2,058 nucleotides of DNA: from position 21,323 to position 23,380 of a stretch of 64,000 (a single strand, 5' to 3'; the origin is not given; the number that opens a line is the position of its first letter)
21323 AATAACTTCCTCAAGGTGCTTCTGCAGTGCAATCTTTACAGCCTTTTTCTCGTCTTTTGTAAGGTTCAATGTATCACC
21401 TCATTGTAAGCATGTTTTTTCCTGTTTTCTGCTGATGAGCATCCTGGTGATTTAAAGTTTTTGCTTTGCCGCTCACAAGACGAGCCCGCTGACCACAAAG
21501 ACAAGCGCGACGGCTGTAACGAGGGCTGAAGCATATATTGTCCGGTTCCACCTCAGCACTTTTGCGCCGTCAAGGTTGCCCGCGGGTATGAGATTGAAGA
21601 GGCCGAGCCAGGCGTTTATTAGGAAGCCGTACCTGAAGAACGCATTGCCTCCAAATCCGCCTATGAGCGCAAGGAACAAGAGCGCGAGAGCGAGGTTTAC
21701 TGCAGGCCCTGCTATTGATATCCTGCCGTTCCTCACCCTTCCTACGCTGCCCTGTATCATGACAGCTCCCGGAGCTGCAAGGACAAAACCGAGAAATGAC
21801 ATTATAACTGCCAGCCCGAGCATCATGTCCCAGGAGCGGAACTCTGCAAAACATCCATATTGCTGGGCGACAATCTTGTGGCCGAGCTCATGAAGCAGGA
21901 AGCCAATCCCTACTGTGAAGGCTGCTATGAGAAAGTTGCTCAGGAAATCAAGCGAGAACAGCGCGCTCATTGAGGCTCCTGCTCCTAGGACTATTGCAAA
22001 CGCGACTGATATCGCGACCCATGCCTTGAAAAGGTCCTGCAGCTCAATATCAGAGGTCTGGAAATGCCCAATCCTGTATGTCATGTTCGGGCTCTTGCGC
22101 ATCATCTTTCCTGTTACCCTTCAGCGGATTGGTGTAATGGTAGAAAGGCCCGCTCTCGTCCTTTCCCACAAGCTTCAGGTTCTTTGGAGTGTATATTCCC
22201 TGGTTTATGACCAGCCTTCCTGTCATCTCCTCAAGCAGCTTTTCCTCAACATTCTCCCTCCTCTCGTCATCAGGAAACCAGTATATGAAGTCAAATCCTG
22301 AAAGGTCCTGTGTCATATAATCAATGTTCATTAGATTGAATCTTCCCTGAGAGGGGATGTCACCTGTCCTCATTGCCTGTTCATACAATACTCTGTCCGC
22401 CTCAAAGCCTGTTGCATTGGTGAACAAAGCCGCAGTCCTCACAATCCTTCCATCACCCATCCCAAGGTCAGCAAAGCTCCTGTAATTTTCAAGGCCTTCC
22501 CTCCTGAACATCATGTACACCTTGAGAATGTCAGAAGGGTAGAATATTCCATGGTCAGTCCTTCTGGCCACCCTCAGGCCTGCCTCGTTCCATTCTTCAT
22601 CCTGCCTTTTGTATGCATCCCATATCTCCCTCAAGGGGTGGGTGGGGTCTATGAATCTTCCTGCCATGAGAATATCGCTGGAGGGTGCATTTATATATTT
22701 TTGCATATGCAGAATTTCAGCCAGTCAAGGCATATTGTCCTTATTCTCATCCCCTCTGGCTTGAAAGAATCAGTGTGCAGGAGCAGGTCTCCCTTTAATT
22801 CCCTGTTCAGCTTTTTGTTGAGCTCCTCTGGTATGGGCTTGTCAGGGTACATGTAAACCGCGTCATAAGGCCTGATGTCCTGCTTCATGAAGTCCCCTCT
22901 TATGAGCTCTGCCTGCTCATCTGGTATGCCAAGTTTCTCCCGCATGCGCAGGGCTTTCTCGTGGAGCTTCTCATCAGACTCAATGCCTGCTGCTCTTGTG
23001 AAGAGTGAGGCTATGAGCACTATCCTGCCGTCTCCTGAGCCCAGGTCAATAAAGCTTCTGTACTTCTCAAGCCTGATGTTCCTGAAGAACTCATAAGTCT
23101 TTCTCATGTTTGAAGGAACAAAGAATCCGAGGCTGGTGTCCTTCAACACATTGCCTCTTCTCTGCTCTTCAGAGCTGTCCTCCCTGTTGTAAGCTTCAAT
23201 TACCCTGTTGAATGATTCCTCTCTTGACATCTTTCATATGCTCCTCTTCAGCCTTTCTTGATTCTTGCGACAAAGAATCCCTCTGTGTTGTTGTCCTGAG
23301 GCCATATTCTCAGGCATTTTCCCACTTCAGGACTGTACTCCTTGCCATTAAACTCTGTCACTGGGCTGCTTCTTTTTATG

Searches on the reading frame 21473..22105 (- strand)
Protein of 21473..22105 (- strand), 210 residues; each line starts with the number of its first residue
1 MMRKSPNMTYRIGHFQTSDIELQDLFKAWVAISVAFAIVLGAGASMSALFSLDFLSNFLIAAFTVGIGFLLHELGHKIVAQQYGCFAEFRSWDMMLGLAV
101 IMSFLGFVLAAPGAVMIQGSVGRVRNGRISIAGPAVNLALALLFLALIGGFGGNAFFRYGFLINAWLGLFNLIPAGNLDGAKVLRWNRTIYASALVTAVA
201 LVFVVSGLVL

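Call 75: search_protein_families(library=pfam, proteins=[window:21473-22105:-], max_evalue=0.01)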
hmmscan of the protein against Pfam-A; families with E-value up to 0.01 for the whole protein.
window:21473-22105:- (210 aa): 1 family
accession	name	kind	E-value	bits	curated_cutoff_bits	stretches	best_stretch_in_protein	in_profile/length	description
PF02163.28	Peptidase_M50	-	2e-09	37.5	27.2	2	155-185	161-191/221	Peptidase family M50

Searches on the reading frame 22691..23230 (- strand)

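Call 75: search_protein_families(library=pfam, proteins=[window:22691-23230:-], max_evalue=0.01)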
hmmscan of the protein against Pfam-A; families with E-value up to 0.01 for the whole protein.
window:22691-23230:- (179 aa): 2 families
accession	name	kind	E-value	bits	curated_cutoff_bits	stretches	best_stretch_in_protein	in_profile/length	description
PF08123.19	DOT1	-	6.2e-06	26.3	23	1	45-119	31-115/205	Histone methylation protein DOT1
PF01135.25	PCMT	-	0.0023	18.2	20.3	1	46-142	66-164/210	Protein-L-isoaspartate(D-aspartate) O-methyltransferase (PCMT)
